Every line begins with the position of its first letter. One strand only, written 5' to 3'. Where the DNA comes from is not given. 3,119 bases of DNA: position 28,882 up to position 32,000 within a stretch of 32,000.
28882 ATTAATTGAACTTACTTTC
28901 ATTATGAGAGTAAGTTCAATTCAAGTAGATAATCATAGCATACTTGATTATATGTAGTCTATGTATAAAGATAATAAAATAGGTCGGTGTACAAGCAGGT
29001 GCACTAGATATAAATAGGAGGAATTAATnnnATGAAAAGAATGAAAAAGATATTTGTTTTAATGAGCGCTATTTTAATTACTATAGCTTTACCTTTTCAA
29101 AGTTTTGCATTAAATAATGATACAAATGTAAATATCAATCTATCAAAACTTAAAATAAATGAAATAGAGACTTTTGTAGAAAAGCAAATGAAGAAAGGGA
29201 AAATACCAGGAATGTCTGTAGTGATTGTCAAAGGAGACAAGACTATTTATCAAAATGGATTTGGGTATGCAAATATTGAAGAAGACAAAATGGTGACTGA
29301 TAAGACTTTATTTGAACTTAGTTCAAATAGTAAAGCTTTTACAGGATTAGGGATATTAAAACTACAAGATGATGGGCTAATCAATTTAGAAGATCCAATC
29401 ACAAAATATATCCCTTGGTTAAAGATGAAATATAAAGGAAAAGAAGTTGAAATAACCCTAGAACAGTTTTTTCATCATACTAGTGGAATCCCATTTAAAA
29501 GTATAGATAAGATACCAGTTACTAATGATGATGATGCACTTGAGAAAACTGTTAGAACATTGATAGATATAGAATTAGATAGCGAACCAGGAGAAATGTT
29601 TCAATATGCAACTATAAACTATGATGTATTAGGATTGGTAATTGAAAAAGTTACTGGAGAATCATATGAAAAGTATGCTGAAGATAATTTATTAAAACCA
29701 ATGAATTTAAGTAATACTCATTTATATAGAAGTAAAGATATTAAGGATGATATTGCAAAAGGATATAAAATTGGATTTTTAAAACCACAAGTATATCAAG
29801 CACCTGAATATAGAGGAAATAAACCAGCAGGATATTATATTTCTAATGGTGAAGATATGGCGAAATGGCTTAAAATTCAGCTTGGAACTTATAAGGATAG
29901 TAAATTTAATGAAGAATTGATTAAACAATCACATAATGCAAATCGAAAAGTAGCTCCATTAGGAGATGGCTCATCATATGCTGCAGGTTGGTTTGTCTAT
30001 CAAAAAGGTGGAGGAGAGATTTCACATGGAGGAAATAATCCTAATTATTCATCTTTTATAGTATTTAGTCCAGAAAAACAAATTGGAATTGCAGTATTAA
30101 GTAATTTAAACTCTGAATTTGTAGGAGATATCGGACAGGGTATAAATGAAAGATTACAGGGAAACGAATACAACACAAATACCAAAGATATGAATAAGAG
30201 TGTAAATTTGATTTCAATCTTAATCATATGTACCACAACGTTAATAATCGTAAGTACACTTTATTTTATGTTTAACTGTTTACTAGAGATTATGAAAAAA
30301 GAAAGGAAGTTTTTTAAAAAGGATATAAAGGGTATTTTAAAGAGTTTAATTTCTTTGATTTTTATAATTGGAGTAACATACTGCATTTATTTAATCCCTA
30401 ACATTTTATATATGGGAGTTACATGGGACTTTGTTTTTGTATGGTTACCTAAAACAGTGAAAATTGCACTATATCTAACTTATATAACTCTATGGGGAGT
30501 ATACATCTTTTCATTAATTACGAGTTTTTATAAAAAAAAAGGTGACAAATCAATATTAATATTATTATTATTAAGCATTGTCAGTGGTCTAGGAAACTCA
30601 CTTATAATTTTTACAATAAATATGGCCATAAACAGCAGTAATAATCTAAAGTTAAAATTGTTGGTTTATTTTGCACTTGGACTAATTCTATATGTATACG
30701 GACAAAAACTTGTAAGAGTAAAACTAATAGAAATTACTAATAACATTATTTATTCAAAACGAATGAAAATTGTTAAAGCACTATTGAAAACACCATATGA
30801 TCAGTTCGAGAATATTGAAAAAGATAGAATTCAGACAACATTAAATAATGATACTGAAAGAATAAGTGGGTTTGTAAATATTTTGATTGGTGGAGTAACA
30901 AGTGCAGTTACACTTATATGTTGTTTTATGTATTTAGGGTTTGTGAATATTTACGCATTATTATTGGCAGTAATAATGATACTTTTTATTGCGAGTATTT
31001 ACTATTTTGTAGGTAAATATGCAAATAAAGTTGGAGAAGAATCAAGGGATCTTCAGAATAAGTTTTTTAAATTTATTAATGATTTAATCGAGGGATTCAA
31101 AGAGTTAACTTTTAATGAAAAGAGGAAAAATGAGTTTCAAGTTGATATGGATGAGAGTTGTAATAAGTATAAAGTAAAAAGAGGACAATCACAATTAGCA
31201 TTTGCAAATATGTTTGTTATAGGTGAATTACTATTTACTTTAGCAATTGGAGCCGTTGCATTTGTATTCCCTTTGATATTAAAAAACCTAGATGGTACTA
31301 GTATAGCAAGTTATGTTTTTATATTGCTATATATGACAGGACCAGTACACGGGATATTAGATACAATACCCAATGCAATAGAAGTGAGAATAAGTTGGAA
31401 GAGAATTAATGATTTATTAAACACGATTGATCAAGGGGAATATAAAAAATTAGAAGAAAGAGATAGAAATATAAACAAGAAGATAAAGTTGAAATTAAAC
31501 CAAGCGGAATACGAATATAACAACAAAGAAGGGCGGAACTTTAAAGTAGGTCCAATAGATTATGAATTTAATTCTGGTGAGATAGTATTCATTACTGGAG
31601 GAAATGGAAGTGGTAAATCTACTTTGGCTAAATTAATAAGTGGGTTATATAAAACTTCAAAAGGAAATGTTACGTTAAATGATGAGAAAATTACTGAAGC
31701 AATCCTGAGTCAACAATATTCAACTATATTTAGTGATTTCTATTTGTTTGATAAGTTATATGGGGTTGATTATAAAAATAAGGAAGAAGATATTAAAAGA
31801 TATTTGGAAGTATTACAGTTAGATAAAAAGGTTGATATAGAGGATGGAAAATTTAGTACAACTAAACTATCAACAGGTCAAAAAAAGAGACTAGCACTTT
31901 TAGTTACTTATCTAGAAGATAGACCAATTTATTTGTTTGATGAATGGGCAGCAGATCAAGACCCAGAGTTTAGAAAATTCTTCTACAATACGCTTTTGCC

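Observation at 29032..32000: Single ORF fusing a ClbP-like D-Asn peptidase to an ABC exporter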

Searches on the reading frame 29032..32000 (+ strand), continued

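Call 11: find_related_loci(query=P0001, collection=genome_contigs, flank=10000)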
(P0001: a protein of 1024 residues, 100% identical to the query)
Query P0001 (1024 aa) in genome_contigs; peptide patterns used: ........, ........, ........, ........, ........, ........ (x = any residue, [..] = any of these).
82 stretches matched a pattern; 19 encode a relative of the query (tblastn E <= 1e-3); 19 distinct loci.
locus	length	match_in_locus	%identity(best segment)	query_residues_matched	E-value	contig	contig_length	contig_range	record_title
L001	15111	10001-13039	68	22-1023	0e+0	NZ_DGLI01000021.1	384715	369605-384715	MAG: Clostridium sp. UBA4548 UBA4548_contig_55, whole genome shotgun sequence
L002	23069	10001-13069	64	1-1023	0e+0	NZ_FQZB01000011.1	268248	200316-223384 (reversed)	Clostridium cavendishii DSM 21758, whole genome shotgun sequence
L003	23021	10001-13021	47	37-1024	0e+0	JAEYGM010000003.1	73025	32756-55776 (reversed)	MAG: Bacillota bacterium isolate OH_HFB_289 k127_1516917, whole genome shotgun sequence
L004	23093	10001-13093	68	1-1021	0e+0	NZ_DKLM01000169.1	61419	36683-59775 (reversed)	MAG: Clostridium sp. UBA6640 UBA6640_contig_596, whole genome shotgun sequence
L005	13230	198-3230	41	4-1024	0e+0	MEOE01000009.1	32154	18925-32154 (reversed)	MAG: Bacteroidetes bacterium GWF2_33_16 gwf2_scaffold_1730, whole genome shotgun sequence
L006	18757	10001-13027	42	3-1024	0e+0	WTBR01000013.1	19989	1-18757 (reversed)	MAG: Bacteroidales bacterium isolate GLR59 c_000000804303, whole genome shotgun sequence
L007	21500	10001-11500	49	4-503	9e-151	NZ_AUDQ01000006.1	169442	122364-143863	Sporosarcina ureae DSM 2281 H605DRAFT_scaffold00006.6_C, whole genome shotgun sequence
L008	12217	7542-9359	37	413-1022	2e-122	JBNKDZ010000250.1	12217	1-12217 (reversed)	MAG: Cyclobacteriaceae bacterium isolate F1.bin.25.orig k141_103805, whole genome shotgun sequence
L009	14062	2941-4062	51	125-502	2e-114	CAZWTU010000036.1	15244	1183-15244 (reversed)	MAG TPA_asm: uncultured Tissierellaceae bacterium isolate SRP294416_co2_444 genome assembly, contig: NODE_4654_length_15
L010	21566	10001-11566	32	508-1024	6e-85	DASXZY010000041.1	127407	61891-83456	MAG TPA_asm: Verrucomicrobiia bacterium isolate SMAG_U4865 k141_1901163, whole genome shotgun sequence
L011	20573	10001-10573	30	842-1023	2e-15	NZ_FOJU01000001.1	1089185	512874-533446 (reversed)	Poseidonocella pacifica strain DSM 29316, whole genome shotgun sequence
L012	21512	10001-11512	21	530-1024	5e-13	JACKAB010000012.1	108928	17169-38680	MAG: Ignavibacteriales bacterium isolate HK-STAS-BACT-79 HK-STAS-BACT-79_12, whole genome shotgun sequence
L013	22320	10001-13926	23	544-1024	6e-13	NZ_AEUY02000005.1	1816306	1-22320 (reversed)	Streptococcus pseudoporcinus LQ 940-04 Contig1216510750, whole genome shotgun sequence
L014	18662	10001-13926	23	544-1024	6e-13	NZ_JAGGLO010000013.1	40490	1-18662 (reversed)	Anaerococcus degeneri strain DSM 29674 Ga0454147_13, whole genome shotgun sequence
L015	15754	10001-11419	22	560-1024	1e-12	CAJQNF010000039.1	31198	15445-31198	MAG: uncultured Flavobacteriaceae bacterium isolate 10_20180412_Bin_METABAT_133_sub_1_1 genome assembly, contig: c_00000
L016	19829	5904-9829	23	544-1024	1e-12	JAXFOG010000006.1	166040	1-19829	MAG: Eubacteriales bacterium isolate SUG2550 k141_4893157, whole genome shotgun sequence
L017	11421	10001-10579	27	842-1024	2e-8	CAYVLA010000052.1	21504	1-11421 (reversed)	MAG TPA_asm: Candidatus Hadarchaeota archaeon isolate binchicken_co395_161 genome assembly, contig: NODE_438_length_2150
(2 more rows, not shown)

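Call 21: search_protein_families(library=pfam, proteins=[L004:4672-5373:+, L004:5421-9878:+, L004:13122-14096:+, L004:14113-15081:+, L004:16059-16583:+, L004:16727-19252:+, L004:19330-20766:+, L004:2534-3247:+, L004:409-1518:+], max_evalue=0.0001)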
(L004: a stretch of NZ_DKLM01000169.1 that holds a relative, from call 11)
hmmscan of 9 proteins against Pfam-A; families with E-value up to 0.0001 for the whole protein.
L004:4672-5373:+ (233 aa): 1 family
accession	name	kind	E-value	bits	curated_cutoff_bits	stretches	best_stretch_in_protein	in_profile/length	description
PF00975.26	Thioesterase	-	3.9e-39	135.6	26.4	1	5-229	2-224/226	Thioesterase domain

L004:5421-9878:+ (1485 aa): 4 families
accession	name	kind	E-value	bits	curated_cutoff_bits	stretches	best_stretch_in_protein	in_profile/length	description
PF00668.25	Condensation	-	1.4e-153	512.4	30.6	2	6-440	2-453/456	Condensation domain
PF00501.34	AMP-binding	-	9.1e-82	275.3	29.9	1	462-806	1-384/384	AMP-binding enzyme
PF13193.12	AMP-binding_C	-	3.1e-10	41.3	24.5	1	863-936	1-76/76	AMP-binding enzyme C-terminal domain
PF00550.31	PP-binding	-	3.2e-10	40.5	20.8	1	962-1024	2-67/67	Phosphopantetheine attachment site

L004:13122-14096:+ (324 aa): 1 family
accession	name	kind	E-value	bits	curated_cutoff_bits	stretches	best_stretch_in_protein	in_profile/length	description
PF00291.31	PALP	-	5.6e-62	210.2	35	1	8-294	3-294/295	Pyridoxal-phosphate dependent enzyme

L004:14113-15081:+ (322 aa): 1 family
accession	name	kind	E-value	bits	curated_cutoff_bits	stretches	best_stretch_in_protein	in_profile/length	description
PF02423.21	OCD_Mu_crystall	-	4e-27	95.5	24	1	16-311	17-309/314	Ornithine cyclodeaminase/mu-crystallin family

L004:16059-16583:+ (174 aa): 1 family
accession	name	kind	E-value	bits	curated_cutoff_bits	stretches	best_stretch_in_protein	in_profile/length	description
PF00668.25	Condensation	-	1.5e-27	96.8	30.6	1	12-166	2-157/456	Condensation domain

L004:16727-19252:+ (841 aa): 2 families
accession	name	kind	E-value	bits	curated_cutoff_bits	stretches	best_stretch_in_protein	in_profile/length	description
PF00668.25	Condensation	-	2.5e-34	119.2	30.6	1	10-227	231-456/456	Condensation domain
PF03031.24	NIF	-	3e-05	24.2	21.8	0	440-553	1-122/160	NLI interacting factor-like phosphatase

L004:19330-20766:+ (478 aa): 1 family
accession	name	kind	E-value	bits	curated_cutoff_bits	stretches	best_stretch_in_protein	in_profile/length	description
PF00668.25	Condensation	-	1.2e-97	327.9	30.6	1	32-461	3-451/456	Condensation domain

L004:2534-3247:+ (237 aa): 1 family
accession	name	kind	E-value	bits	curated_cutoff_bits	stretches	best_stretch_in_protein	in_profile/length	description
PF00975.26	Thioesterase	-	4.5e-39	135.4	26.4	1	2-226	2-224/226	Thioesterase domain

L004:409-1518:+ (369 aa): 2 families
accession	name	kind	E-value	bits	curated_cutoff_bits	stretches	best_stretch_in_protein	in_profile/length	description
PF00768.25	Peptidase_S11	-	1.6e-58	198.4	27.6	1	32-250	9-236/239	D-alanyl-D-alanine carboxypeptidase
PF07943.18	PBP5_C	-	1.4e-12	48.1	21.2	1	269-356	1-91/91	Penicillin-binding protein 5, C-terminal domain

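Call 22: search_protein_families(library=pfam, proteins=[L002:1615-2958:+, L002:2984-4735:+, L002:5398-9882:+, L002:13164-14237:+, L002:14299-17499:+, L002:18631-19323:+, L002:21159-22010:+], max_evalue=0.0001)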
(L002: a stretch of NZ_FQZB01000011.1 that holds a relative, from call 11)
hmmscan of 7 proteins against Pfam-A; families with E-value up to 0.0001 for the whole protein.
L002:1615-2958:+ (447 aa): 5 families
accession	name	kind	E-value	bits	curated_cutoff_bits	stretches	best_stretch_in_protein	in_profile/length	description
PF02786.22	CPSase_L_D2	-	9.8e-63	211.9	19.8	1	116-321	2-208/211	Carbamoyl-phosphate synthase L chain, ATP binding domain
PF00289.28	Biotin_carb_N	-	5.6e-46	156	25.5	1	1-110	1-110/110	Biotin carboxylase, N-terminal domain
PF02785.25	Biotin_carb_C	-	2.1e-35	121.6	32.4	1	336-442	1-107/108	Biotin carboxylase C-terminal domain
PF07478.18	Dala_Dala_lig_C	-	1.5e-09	38.1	24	1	142-291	26-174/204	D-ala D-ala ligase C-terminus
PF02222.28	ATP-grasp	-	8.8e-05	22.7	27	0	137-292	15-162/179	ATP-grasp domain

L002:2984-4735:+ (583 aa): 2 families
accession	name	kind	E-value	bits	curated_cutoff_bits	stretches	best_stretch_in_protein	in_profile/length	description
PF03255.19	ACCA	-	6.4e-105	351.2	23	1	280-579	10-309/310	Acetyl co-enzyme A carboxylase carboxyltransferase-like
PF01039.27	Carboxyl_trans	-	1.7e-36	126.3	22.3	1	120-512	42-428/493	Carboxyl transferase domain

L002:5398-9882:+ (1494 aa): 4 families
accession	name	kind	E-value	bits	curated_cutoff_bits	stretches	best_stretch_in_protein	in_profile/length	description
PF00668.25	Condensation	-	4.7e-154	513.9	30.6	2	6-440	2-453/456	Condensation domain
PF00501.34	AMP-binding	-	1.8e-82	277.6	29.9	1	462-806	1-384/384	AMP-binding enzyme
PF00550.31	PP-binding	-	3.5e-10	40.4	20.8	1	962-1024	2-67/67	Phosphopantetheine attachment site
PF13193.12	AMP-binding_C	-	2.4e-09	38.4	24.5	1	863-936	1-76/76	AMP-binding enzyme C-terminal domain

L002:13164-14237:+ (357 aa): 3 families
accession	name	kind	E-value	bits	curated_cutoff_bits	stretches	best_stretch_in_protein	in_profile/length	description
PF00988.28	CPSase_sm_chain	-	2.4e-55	186.2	27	1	13-138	1-126/126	Carbamoyl-phosphate synthase small chain, CPSase domain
PF00117.34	GATase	-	4.5e-54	183.4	22.8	1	181-354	2-189/190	Glutamine amidotransferase class-I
PF07722.19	Peptidase_C26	-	5.4e-09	36.6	20.5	0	286-337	168-219/219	Peptidase C26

L002:14299-17499:+ (1066 aa): 9 families
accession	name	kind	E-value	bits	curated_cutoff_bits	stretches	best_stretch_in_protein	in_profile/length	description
PF02786.22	CPSase_L_D2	-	1e-117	391.6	19.8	2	128-333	1-210/211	Carbamoyl-phosphate synthase L chain, ATP binding domain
PF25596.1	CPSase_L_D1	-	1.1e-99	328.8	27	2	7-125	2-118/118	Carbamoyl phosphate synthase preATP-grasp domain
PF02142.27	MGS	-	1.4e-23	83.3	24.1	1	954-1040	2-94/94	MGS-like domain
PF02787.25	CPSase_L_D3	-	1.5e-21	76.6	26.6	1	423-501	2-79/80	Carbamoyl-phosphate synthetase large chain, oligomerisation domain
PF07478.18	Dala_Dala_lig_C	-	2.5e-16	60.2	24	1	698-838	30-174/204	D-ala D-ala ligase C-terminus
PF02655.19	ATP-grasp_3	-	3.3e-13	50.5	23.2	1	668-840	2-157/160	ATP-grasp domain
PF15632.11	ATPgrasp_Ter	-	3.5e-13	49.9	29.1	1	744-865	4-110/131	ATP-grasp in the biosynthetic pathway with Ter operon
PF02222.28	ATP-grasp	-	1.2e-10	41.7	27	1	677-840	3-163/179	ATP-grasp domain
PF01071.24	GARS_A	-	1.7e-08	34.9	27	1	675-769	8-107/194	Phosphoribosylglycinamide synthetase, ATP-grasp (A) domain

L002:18631-19323:+ (230 aa): 2 families
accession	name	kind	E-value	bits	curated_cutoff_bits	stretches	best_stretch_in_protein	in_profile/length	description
PF01648.25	ACPS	-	7.8e-18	65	25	1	105-204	2-111/111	4'-phosphopantetheinyl transferase superfamily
PF22624.1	AASDHPPT_N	-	1e-13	51.8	27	1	17-100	9-97/100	4'-phosphopantetheinyl transferase, N-terminal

L002:21159-22010:+ (283 aa): 2 families
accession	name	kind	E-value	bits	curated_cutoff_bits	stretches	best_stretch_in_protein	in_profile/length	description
PF02737.24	3HCDH_N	-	1.2e-45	156.1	22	1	4-183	1-179/180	3-hydroxyacyl-CoA dehydrogenase, NAD binding domain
PF00725.27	3HCDH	-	9.6e-32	109.8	22.1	1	186-282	1-97/97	3-hydroxyacyl-CoA dehydrogenase, C-terminal domain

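Call 23: find_encoding_contigs(protein=P0068, flank=10000, max_places=2)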
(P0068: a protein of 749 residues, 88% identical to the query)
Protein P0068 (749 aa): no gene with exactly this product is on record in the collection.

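Call 24: find_encoding_contigs(protein=P0002, flank=10000, max_places=2)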
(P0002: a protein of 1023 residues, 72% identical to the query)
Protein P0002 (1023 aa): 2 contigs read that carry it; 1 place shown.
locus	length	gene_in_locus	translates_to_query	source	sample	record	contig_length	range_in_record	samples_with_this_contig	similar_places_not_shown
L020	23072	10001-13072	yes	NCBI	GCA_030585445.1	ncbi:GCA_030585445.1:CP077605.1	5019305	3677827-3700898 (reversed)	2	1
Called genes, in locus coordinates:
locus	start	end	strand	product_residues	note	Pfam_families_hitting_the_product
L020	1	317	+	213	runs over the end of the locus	PF02589:LUD_dom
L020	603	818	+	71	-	-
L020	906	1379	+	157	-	PF00334:NDK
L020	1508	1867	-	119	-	-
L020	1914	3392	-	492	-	PF17767:NAPRTase_N, PF04095:NAPRTase (faint), PF17956:NAPRTase_C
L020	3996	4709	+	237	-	PF22624:AASDHPPT_N, PF01648:ACPS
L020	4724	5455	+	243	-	PF00975:Thioesterase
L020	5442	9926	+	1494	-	PF00668:Condensation, PF00501:AMP-binding, PF13193:AMP-binding_C (weak), PF00550:PP-binding, PF00668:Condensation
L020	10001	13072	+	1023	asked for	PF00144:Beta-lactamase, PF00664:ABC_membrane, PF02463:SMC_N (faint), PF00005:ABC_tran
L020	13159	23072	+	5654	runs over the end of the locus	PF00668:Condensation, PF00501:AMP-binding, PF13193:AMP-binding_C, PF00550:PP-binding, PF00668:Condensation, PF00501:AMP-binding, PF13193:AMP-binding_C, PF00550:PP-binding, +16 more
